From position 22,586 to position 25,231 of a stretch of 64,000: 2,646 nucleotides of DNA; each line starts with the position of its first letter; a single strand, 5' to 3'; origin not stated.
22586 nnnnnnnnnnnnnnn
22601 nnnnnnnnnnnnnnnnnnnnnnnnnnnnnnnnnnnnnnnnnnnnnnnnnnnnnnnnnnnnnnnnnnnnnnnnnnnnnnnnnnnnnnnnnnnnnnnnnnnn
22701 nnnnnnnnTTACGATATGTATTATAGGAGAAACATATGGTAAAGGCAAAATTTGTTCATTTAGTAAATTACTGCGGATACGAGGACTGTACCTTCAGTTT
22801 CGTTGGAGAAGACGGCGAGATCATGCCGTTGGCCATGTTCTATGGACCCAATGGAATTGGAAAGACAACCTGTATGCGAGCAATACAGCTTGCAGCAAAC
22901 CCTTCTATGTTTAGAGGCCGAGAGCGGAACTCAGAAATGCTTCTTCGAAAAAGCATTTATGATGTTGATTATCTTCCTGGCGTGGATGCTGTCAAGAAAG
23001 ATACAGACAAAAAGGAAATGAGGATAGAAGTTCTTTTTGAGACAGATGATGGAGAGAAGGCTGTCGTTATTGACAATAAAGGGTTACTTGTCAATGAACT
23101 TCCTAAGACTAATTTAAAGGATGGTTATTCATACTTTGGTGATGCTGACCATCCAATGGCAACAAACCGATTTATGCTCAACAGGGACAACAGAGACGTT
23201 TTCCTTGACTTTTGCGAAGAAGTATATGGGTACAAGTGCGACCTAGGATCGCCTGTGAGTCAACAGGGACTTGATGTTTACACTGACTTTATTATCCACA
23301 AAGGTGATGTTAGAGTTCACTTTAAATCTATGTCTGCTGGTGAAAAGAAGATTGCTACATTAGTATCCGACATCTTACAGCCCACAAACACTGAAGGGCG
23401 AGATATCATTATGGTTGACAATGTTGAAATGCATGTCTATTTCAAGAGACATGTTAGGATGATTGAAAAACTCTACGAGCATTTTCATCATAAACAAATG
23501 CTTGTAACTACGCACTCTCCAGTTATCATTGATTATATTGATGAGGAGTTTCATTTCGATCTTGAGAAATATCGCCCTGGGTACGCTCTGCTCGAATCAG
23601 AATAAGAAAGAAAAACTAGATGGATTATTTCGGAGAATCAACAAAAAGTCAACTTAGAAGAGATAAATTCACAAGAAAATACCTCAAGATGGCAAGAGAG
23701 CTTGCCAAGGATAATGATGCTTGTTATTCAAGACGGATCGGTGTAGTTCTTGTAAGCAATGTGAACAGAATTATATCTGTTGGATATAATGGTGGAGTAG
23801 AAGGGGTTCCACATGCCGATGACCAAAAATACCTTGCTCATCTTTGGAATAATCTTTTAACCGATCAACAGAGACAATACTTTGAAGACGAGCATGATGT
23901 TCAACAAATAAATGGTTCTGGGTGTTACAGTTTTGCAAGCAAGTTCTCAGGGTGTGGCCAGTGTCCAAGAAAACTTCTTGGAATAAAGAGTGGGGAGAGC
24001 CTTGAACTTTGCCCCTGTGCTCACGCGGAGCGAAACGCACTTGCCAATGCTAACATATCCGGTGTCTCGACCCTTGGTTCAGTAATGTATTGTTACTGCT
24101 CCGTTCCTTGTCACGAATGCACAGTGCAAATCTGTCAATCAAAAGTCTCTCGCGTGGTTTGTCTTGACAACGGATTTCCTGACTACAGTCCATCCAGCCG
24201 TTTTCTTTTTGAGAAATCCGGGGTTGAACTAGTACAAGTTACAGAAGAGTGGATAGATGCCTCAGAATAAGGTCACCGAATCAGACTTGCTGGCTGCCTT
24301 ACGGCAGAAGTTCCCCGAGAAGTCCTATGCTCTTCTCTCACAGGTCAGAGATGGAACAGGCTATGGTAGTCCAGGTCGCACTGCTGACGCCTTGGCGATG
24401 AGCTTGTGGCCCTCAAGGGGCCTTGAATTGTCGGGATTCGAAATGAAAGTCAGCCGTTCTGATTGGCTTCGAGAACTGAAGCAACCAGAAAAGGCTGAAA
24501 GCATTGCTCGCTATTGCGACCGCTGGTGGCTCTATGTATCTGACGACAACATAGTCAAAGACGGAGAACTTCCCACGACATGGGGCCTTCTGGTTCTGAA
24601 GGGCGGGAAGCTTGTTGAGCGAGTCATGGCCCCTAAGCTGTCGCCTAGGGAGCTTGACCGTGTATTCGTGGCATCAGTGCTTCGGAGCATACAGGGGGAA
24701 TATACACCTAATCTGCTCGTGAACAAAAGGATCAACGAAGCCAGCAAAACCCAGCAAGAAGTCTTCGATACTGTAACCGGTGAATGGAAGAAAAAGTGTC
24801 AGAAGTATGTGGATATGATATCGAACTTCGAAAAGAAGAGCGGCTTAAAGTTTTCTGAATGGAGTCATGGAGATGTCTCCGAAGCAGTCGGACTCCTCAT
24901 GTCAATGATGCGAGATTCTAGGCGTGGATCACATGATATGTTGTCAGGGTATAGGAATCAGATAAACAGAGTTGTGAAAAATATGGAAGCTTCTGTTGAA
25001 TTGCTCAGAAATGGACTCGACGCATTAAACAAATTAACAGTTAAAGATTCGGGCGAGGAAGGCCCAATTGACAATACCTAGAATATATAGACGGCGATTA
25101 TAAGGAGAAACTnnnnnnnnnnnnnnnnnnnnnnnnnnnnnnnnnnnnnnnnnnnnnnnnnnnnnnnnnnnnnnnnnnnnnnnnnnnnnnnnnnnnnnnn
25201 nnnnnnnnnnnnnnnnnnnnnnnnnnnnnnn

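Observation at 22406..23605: HNH nuclease plus compact ABC/SMC-type ATPase gene pair (Septu-like arrangement)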

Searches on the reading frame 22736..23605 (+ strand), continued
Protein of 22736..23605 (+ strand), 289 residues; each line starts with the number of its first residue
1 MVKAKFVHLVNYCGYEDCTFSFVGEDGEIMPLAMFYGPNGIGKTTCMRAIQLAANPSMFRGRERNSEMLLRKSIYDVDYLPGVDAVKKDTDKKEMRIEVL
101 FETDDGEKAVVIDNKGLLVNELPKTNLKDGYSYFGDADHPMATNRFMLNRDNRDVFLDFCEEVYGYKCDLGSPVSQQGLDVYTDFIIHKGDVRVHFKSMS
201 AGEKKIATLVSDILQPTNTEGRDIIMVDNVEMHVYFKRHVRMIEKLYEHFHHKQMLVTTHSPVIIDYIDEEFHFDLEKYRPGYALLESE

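Call 60: search_protein_families(library=pfam, proteins=[P0265, P0276, P0290, P0292, P0288, P0321, P0247, P0015, P0264, P0367], max_evalue=0.001)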
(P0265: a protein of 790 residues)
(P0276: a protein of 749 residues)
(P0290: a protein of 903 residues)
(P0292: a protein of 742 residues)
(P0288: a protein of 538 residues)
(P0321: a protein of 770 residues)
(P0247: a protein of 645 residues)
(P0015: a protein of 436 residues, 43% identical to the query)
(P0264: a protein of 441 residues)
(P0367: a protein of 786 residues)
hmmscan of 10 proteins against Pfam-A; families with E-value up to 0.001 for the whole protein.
P0265 (790 aa): 4 families
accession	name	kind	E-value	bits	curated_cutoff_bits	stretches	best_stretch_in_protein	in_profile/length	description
PF14528.11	LAGLIDADG_3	-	1.6e-19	70.4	22.5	1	261-342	4-82/82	LAGLIDADG-like domain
PF14890.11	Intein_splicing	-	6.8e-07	29.7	35.8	1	60-498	12-155/155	Intein splicing domain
PF13304.12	AAA_21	-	1.5e-05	25.7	27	1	640-724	221-304/304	AAA domain, putative AbiEii toxin, Type IV TA system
PF13175.12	AAA_15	-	5.8e-05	23.3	32.1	0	648-723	292-374/374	AAA ATPase domain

P0276 (749 aa): 4 families
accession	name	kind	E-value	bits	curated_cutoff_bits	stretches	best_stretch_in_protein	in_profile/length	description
PF14528.11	LAGLIDADG_3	-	4.1e-13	49.8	22.5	1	256-337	4-82/82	LAGLIDADG-like domain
PF14890.11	Intein_splicing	-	3e-12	47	35.8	1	90-492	34-155/155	Intein splicing domain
PF02463.25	SMC_N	-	0.00011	22.2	40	0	236-724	135-200/220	RecF/RecN/SMC N terminal domain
PF13304.12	AAA_21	-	0.00012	22.6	27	1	621-722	220-299/304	AAA domain, putative AbiEii toxin, Type IV TA system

P0290 (903 aa): 5 families
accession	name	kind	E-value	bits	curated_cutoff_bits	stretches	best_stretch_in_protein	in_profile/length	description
PF14528.11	LAGLIDADG_3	-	4.7e-18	65.7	22.5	1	242-322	3-82/82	LAGLIDADG-like domain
PF14890.11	Intein_splicing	-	2.7e-10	40.7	35.8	1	84-476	38-155/155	Intein splicing domain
PF02463.25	SMC_N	-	3.4e-10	40.1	40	1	359-711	135-205/220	RecF/RecN/SMC N terminal domain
PF13175.12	AAA_15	-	3.4e-09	37.3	32.1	2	1-36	1-36/374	AAA ATPase domain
PF13476.12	AAA_23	-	0.0006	20.9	27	1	6-36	2-32/201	AAA domain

P0292 (742 aa): 4 families
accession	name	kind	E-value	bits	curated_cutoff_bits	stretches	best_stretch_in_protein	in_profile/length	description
PF14528.11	LAGLIDADG_3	-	1.1e-22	80.4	22.5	1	254-334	3-82/82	LAGLIDADG-like domain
PF14890.11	Intein_splicing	-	2e-10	41.1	35.8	1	82-450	36-155/155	Intein splicing domain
PF02463.25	SMC_N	-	6.4e-06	26.2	40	0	298-717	135-204/220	RecF/RecN/SMC N terminal domain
PF13175.12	AAA_15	-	2.4e-05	24.6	32.1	0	539-715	268-374/374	AAA ATPase domain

P0288 (538 aa): 3 families
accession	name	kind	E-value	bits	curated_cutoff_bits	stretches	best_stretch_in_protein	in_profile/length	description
PF14528.11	LAGLIDADG_3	-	2.5e-14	53.7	22.5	1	42-119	3-77/82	LAGLIDADG-like domain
PF13304.12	AAA_21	-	5.4e-05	23.8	27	1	420-520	208-302/304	AAA domain, putative AbiEii toxin, Type IV TA system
PF13175.12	AAA_15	-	5.4e-05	23.4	32.1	1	425-521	291-374/374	AAA ATPase domain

P0321 (770 aa): 3 families
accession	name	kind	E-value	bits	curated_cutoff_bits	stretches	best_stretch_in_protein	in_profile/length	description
PF14528.11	LAGLIDADG_3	-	2e-16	60.4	22.5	1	256-340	1-81/82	LAGLIDADG-like domain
PF14890.11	Intein_splicing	-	2.1e-09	37.8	35.8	1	50-482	2-155/155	Intein splicing domain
PF13175.12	AAA_15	-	5.9e-05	23.3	32.1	0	1-42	1-36/374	AAA ATPase domain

P0247 (645 aa): 7 families
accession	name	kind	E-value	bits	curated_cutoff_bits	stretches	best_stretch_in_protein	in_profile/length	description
PF13175.12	AAA_15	-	1.3e-15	58.4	32.1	2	1-71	1-49/374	AAA ATPase domain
PF13304.12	AAA_21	-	2.7e-12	47.8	27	1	49-293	3-303/304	AAA domain, putative AbiEii toxin, Type IV TA system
PF13476.12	AAA_23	-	2e-09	38.8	27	1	5-385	1-197/201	AAA domain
PF02463.25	SMC_N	-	2.5e-08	34.1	40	0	48-68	27-47/220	RecF/RecN/SMC N terminal domain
PF00005.33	ABC_tran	-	9.7e-05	23.4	25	0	50-70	16-36/137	ABC transporter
PF13555.12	AAA_29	-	0.00011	22.3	27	0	48-68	25-45/61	P-loop containing region of AAA domain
PF13514.12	AAA_27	-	0.00069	19.7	22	0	1-66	1-47/206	AAA domain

P0015 (436 aa): 5 families
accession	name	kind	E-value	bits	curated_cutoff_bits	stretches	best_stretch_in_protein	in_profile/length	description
PF13175.12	AAA_15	-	3.3e-12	47.2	32.1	1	3-159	2-92/374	AAA ATPase domain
PF13304.12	AAA_21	-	2.4e-11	44.7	27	1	132-276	166-303/304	AAA domain, putative AbiEii toxin, Type IV TA system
PF13476.12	AAA_23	-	1.4e-09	39.3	27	1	7-120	2-87/201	AAA domain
PF13514.12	AAA_27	-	7.2e-05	22.9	22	1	3-56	2-47/206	AAA domain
PF02463.25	SMC_N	-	0.00046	20.1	40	0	35-282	24-208/220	RecF/RecN/SMC N terminal domain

P0264 (441 aa): 6 families
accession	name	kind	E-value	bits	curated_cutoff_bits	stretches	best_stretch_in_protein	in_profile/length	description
PF13175.12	AAA_15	-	5.2e-21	76.1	32.1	2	1-93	1-63/374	AAA ATPase domain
PF13304.12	AAA_21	-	2e-18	68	27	2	173-270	220-304/304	AAA domain, putative AbiEii toxin, Type IV TA system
PF02463.25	SMC_N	-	7.3e-11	42.4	40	1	4-278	3-211/220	RecF/RecN/SMC N terminal domain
PF13476.12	AAA_23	-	3.4e-09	38.1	27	1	6-53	2-42/201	AAA domain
PF00004.35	AAA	-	1.3e-07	32.5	21.2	0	188-282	25-127/131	ATPase family associated with various cellular activities (AAA)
PF00005.33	ABC_tran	-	0.00042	21.4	25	0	34-220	15-126/137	ABC transporter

P0367 (786 aa): 6 families
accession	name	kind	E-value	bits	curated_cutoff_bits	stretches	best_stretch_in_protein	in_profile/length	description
PF05203.21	Hom_end_hint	-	3e-20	73.6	32.1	1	91-166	1-84/228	Hom_end-associated Hint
PF14528.11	LAGLIDADG_3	-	3.4e-07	30.9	22.5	1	308-362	4-59/82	LAGLIDADG-like domain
PF02463.25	SMC_N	-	1.1e-05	25.4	40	0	252-677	95-203/220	RecF/RecN/SMC N terminal domain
PF13555.12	AAA_29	-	8e-05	22.8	27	0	52-90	1-35/61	P-loop containing region of AAA domain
PF13476.12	AAA_23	-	0.00013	23.1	27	0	54-90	1-32/201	AAA domain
PF13514.12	AAA_27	-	0.00039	20.5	22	1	51-91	2-40/206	AAA domain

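Call 83: find_related_loci(query=A1, collection=genome_contigs, flank=6000)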
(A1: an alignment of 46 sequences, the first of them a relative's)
Query A1 (289 aa) in genome_contigs; peptide patterns used: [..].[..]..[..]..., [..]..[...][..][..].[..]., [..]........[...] (x = any residue, [..] = any of these).
600 stretches matched a pattern (row limit reached: there are more); 1 encode a relative of the query (tblastn E <= 1e-3); 1 distinct loci.
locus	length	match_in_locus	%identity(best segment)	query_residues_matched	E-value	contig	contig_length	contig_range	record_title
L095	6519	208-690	25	7-157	3e-7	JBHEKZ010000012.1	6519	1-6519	MAG: Melioribacteraceae bacterium isolate bin.740 k141_4728971, whole genome shotgun sequence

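Call 87: search_dna_similar(query=P0024, collection=phages, mode=protein, max_evalue=0.001, max_rows=15)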
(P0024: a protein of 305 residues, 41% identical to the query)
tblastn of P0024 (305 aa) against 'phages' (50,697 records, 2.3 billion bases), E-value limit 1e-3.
No match.

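Call 91: search_protein_families(library=phrogs, proteins=[L005:5348-5809:+], max_evalue=0.001)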
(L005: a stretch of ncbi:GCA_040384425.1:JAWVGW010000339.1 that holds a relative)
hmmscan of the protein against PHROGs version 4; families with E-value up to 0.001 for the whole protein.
L005:5348-5809:+ (153 aa): 0 families

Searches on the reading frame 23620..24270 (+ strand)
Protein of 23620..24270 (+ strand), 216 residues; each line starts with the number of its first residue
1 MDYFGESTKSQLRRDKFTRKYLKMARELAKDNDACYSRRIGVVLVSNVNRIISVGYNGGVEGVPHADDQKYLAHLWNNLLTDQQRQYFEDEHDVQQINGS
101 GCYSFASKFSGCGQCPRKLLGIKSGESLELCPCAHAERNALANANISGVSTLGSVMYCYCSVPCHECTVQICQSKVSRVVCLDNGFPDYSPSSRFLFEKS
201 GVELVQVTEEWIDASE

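Call 3: search_protein_families(library=pfam, proteins=[window:23620-24270:+], max_evalue=0.1)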
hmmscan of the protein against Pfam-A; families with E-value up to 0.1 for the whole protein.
window:23620-24270:+ (216 aa): 2 families
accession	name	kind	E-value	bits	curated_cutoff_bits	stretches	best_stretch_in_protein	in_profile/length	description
PF00383.29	dCMP_cyt_deam_1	-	4.8e-16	59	25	1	18-182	4-101/102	Cytidine and deoxycytidylate deaminase zinc-binding region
PF14437.12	MafB19-deam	-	4.1e-06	27.2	27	1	20-181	5-99/142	MafB19-like deaminase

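Call 5: search_protein_families(library=phrogs, proteins=[window:23620-24270:+], max_evalue=0.01)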
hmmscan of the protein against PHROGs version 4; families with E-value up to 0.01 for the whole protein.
window:23620-24270:+ (216 aa): 4 families
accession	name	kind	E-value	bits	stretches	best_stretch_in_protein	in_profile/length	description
phrog_174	-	DNA, RNA and nucleotide metabolism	4e-26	93.5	1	13-210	112-250/384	dCMP deaminase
phrog_2369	-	DNA, RNA and nucleotide metabolism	3.8e-09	37.9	2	96-183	36-125/195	dCMP deaminase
phrog_9198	-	unknown function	2e-05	24.5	0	129-183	381-435/531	-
phrog_8118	-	unknown function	0.00013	21.8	0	29-62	363-396/577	-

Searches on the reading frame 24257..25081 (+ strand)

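Call 3: search_protein_families(library=pfam, proteins=[window:24257-25081:+], max_evalue=0.1)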
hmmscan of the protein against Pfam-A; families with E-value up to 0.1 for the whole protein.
window:24257-25081:+ (274 aa): 1 family
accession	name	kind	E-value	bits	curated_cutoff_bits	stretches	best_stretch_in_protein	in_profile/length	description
PF05565.16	Sipho_Gp157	-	0.046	14.2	28.6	0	155-194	17-55/162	Siphovirus Gp157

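Call 5: search_protein_families(library=phrogs, proteins=[window:24257-25081:+], max_evalue=0.01)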
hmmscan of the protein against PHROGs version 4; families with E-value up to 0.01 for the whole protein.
window:24257-25081:+ (274 aa): 4 families
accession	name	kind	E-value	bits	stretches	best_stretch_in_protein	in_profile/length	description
phrog_14517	-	unknown function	1.7e-48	166.6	1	6-206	4-223/296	-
phrog_5429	-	DNA, RNA and nucleotide metabolism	1.2e-22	81.7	1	5-150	3-166/176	DNA repair protein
phrog_631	-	unknown function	1.1e-06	29.5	1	61-192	73-212/260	-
phrog_2776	-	unknown function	1.4e-06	29.2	1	58-185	56-175/181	-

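Call 45: search_protein_families(library=ncbifam, proteins=[window:24257-25081:+], max_evalue=0.01)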
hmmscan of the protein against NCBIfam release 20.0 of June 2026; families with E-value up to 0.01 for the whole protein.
window:24257-25081:+ (274 aa): 1 family
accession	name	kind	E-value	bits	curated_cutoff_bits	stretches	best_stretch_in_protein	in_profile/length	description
NF049976.1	AmadipTransam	equivalog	0.0002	20.4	650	1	153-260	305-411/416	2-aminoadipate transaminase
